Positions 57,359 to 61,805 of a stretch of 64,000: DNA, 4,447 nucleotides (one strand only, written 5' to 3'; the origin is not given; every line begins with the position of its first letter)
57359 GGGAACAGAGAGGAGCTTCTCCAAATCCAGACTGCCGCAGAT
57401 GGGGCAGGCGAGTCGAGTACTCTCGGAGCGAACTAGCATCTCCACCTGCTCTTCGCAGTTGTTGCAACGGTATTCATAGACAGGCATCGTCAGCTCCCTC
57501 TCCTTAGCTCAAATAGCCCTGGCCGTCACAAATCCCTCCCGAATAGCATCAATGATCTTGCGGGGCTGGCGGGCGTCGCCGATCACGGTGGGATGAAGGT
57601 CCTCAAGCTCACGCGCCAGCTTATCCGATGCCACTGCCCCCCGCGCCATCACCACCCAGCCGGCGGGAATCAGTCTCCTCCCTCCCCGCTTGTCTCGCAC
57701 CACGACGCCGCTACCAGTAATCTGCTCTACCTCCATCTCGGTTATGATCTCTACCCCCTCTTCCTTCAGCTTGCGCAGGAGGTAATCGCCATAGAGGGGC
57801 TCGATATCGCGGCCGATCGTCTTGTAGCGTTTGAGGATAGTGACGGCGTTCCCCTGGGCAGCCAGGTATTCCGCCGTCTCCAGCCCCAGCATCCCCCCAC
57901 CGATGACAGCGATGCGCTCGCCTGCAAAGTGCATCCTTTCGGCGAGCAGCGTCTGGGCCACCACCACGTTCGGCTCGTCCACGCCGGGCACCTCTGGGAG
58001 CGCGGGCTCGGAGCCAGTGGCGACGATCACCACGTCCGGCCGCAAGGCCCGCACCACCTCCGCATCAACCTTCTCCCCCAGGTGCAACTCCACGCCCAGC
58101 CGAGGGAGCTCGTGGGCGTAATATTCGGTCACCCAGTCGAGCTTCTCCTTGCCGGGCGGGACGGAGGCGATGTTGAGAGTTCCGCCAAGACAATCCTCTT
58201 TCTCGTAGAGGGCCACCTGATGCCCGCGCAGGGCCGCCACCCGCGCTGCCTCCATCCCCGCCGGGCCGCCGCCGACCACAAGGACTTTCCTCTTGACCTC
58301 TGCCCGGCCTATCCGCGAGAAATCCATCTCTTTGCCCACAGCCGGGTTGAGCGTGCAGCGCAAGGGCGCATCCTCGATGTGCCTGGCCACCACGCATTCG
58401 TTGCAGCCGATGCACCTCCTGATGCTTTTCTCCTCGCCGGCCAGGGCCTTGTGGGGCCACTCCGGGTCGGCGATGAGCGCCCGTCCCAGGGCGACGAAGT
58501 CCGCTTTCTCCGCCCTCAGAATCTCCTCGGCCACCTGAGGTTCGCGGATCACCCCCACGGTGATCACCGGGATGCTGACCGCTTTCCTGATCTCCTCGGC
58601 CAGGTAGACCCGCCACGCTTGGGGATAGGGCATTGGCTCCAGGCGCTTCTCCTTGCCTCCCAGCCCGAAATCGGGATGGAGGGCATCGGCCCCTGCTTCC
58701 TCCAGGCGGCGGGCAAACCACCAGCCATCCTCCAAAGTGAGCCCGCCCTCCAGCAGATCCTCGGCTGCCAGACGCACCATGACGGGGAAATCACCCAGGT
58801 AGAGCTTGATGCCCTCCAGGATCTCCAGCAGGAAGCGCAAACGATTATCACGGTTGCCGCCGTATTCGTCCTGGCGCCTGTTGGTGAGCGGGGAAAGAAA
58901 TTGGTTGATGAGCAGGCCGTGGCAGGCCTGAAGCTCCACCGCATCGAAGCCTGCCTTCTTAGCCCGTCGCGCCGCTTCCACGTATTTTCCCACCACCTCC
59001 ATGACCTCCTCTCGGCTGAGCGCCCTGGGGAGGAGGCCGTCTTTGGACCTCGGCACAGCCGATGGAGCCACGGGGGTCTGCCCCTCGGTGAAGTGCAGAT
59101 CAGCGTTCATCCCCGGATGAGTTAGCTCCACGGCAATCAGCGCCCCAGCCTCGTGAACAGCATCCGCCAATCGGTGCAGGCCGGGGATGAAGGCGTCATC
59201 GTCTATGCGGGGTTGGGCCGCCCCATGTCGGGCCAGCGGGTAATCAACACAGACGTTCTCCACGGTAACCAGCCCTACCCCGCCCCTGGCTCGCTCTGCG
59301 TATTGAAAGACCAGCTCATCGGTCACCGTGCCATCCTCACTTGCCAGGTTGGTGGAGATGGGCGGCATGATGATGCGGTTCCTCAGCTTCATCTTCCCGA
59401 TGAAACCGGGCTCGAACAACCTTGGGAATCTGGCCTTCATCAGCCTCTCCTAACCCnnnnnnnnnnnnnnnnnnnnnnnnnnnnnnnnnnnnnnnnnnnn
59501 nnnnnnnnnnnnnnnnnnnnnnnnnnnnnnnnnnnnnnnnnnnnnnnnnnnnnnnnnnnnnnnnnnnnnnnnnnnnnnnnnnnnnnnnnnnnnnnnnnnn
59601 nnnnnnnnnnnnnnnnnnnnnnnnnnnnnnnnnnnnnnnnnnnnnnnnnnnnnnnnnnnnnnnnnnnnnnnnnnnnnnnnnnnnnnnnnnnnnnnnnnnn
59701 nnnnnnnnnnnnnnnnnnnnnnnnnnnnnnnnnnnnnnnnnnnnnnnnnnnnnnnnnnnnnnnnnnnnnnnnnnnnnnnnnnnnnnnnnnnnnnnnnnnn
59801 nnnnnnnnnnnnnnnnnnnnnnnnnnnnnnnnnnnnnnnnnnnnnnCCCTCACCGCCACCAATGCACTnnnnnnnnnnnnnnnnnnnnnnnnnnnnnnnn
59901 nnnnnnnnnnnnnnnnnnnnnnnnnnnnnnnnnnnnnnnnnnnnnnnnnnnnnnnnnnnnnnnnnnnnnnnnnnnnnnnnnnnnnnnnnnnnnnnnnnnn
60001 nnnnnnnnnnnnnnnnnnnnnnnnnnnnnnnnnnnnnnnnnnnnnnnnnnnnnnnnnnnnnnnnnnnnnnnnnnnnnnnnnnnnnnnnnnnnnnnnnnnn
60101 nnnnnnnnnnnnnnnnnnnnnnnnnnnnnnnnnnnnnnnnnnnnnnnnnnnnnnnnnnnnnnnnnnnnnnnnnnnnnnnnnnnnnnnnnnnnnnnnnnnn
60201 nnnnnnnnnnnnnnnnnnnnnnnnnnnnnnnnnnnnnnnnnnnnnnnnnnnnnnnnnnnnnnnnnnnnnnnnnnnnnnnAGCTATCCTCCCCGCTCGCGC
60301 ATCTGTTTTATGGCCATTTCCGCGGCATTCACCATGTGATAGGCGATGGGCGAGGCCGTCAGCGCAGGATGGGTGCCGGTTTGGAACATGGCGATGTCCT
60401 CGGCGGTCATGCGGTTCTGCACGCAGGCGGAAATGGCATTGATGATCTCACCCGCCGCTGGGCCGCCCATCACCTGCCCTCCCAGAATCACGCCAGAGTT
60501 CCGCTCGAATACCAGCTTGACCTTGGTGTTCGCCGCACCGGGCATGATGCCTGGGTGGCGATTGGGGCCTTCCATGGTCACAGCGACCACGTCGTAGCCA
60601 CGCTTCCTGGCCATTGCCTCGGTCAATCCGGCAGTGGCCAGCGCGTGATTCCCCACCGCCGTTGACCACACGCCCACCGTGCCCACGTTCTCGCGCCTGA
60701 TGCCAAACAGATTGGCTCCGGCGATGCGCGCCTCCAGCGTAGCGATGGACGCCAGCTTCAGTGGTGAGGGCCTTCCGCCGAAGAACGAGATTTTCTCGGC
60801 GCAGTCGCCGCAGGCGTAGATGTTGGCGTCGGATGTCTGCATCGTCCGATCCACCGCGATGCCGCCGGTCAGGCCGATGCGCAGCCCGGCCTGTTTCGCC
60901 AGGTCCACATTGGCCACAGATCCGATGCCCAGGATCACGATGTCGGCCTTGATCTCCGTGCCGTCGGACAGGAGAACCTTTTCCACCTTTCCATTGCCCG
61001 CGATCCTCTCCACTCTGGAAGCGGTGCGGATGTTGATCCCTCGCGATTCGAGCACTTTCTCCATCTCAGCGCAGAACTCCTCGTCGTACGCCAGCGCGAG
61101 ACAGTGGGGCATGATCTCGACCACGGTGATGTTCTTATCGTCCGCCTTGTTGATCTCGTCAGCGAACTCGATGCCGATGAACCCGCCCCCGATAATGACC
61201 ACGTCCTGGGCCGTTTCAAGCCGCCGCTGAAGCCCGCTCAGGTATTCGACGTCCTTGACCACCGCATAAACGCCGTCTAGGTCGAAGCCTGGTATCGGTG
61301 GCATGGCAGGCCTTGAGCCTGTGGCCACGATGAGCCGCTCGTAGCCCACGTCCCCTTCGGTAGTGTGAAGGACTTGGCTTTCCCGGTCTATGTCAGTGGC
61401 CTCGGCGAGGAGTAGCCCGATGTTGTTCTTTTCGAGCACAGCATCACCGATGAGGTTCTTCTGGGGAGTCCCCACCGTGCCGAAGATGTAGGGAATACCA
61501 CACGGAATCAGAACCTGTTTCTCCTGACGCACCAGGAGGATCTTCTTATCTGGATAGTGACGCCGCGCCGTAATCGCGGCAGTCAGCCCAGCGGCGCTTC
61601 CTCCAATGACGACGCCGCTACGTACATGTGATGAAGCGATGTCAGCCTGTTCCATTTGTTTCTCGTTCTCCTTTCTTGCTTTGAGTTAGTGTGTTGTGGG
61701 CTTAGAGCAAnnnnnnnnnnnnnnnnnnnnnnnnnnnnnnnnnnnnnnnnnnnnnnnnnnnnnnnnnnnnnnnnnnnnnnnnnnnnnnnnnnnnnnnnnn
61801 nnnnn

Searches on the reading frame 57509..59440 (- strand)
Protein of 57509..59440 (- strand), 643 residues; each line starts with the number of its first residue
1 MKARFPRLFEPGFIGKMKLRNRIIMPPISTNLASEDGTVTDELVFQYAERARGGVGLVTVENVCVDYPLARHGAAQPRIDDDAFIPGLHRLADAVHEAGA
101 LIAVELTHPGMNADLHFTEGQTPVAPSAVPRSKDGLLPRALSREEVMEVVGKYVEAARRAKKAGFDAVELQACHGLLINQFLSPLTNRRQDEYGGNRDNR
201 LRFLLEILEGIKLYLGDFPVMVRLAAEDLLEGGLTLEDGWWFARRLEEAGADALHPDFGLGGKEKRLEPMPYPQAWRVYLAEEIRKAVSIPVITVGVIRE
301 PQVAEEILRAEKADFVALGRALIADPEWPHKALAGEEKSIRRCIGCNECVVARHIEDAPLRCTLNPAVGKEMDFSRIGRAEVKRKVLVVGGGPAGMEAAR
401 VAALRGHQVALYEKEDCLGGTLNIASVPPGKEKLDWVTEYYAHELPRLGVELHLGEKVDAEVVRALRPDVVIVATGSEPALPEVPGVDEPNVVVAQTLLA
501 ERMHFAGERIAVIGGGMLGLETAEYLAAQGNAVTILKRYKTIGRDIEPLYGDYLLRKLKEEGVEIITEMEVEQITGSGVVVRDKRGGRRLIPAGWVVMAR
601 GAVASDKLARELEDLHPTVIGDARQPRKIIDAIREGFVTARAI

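Call 70: search_protein_families(library=pfam, proteins=[window:57509-59440:-], max_evalue=0.001)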
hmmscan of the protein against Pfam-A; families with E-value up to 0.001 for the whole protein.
window:57509-59440:- (643 aa): 16 families
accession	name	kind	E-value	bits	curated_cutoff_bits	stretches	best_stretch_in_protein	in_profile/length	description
PF00724.26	Oxidored_FMN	-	3.2e-69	234.2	27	1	8-335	2-338/342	NADH:flavin oxidoreductase / NADH oxidase family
PF07992.20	Pyr_redox_2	-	3.8e-32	112.3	26.1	1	385-611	2-246/291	Pyridine nucleotide-disulphide oxidoreductase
PF00070.33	Pyr_redox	-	1.3e-19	70.9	22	1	509-579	1-71/82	Pyridine nucleotide-disulphide oxidoreductase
PF01266.30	DAO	-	4e-16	59.9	27.9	2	385-421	1-38/353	FAD dependent oxidoreductase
PF13738.12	Pyr_redox_3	-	1.7e-13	50.9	30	1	469-602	126-267/305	Pyridine nucleotide-disulphide oxidoreductase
PF13450.12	NAD_binding_8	-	2.3e-12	47.4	21.9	1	388-441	1-52/68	NAD(P)-binding Rossmann-like domain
PF03486.20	HI0933_like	-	1.4e-11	44.7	50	1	385-424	2-41/244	HI0933-like protein Rossmann domain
PF12831.13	FAD_oxidored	-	1.3e-10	41.6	27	1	386-429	2-45/416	FAD dependent oxidoreductase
PF00890.30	FAD_binding_2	-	2.1e-08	34.2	20.4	1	386-426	2-42/414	FAD binding domain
PF01262.27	AlaDh_PNT_C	-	5.5e-07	29.7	23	0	384-415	29-60/214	Alanine dehydrogenase/PNT, C-terminal domain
PF01134.28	GIDA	-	6.9e-07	29.1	22.1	1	385-414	1-31/391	Glucose inhibited division protein A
PF01494.25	FAD_binding_3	-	2.3e-06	27.5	22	0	385-415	3-33/349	FAD binding domain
PF13241.12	NAD_binding_7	-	3.8e-06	27.9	22.1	0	383-476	7-70/104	Putative NAD(P)-binding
PF01946.23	Thi4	-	1.1e-05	25.3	26.2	0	384-421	18-56/235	Thi4 family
PF13434.12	Lys_Orn_oxgnase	-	1.5e-05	24.7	21.3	1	466-535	146-216/339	L-lysine 6-monooxygenase/L-ornithine 5-monooxygenase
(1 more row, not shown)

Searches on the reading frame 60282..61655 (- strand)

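Call 70: search_protein_families(library=pfam, proteins=[window:60282-61655:-], max_evalue=0.001)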
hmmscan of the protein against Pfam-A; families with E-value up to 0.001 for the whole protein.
window:60282-61655:- (457 aa): 12 families
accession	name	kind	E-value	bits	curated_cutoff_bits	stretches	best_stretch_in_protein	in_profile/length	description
PF07992.20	Pyr_redox_2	-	2.3e-62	211.5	26.1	1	15-289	4-281/291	Pyridine nucleotide-disulphide oxidoreductase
PF00070.33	Pyr_redox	-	7.3e-19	68.5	22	1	152-231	2-81/82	Pyridine nucleotide-disulphide oxidoreductase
PF02852.28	Pyr_redox_dim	-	1.9e-18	67.1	25.3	1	334-433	6-103/110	Pyridine nucleotide-disulphide oxidoreductase, dimerisation domain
PF13738.12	Pyr_redox_3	-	2.1e-11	44.1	30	1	92-283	112-305/305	Pyridine nucleotide-disulphide oxidoreductase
PF03486.20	HI0933_like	-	1.9e-07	31.3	50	0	15-48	4-35/244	HI0933-like protein Rossmann domain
PF01266.30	DAO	-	5.6e-07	29.8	27.9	0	190-257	147-214/353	FAD dependent oxidoreductase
PF01134.28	GIDA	-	3.1e-06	26.9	22.1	0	191-248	94-152/391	Glucose inhibited division protein A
PF13450.12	NAD_binding_8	-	4.7e-06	27.2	21.9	0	16-42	1-25/68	NAD(P)-binding Rossmann-like domain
PF00890.30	FAD_binding_2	-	1.6e-05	24.8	20.4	0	15-47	3-33/414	FAD binding domain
PF13454.12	NAD_binding_9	-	0.0002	21.8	21.8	0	190-245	98-153/155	FAD-NAD(P)-binding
PF05834.18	Lycopene_cycl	-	0.00054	19.6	23.4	0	151-183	1-34/380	Lycopene cyclase protein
PF01946.23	Thi4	-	0.00092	18.9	26.2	0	15-44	21-49/235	Thi4 family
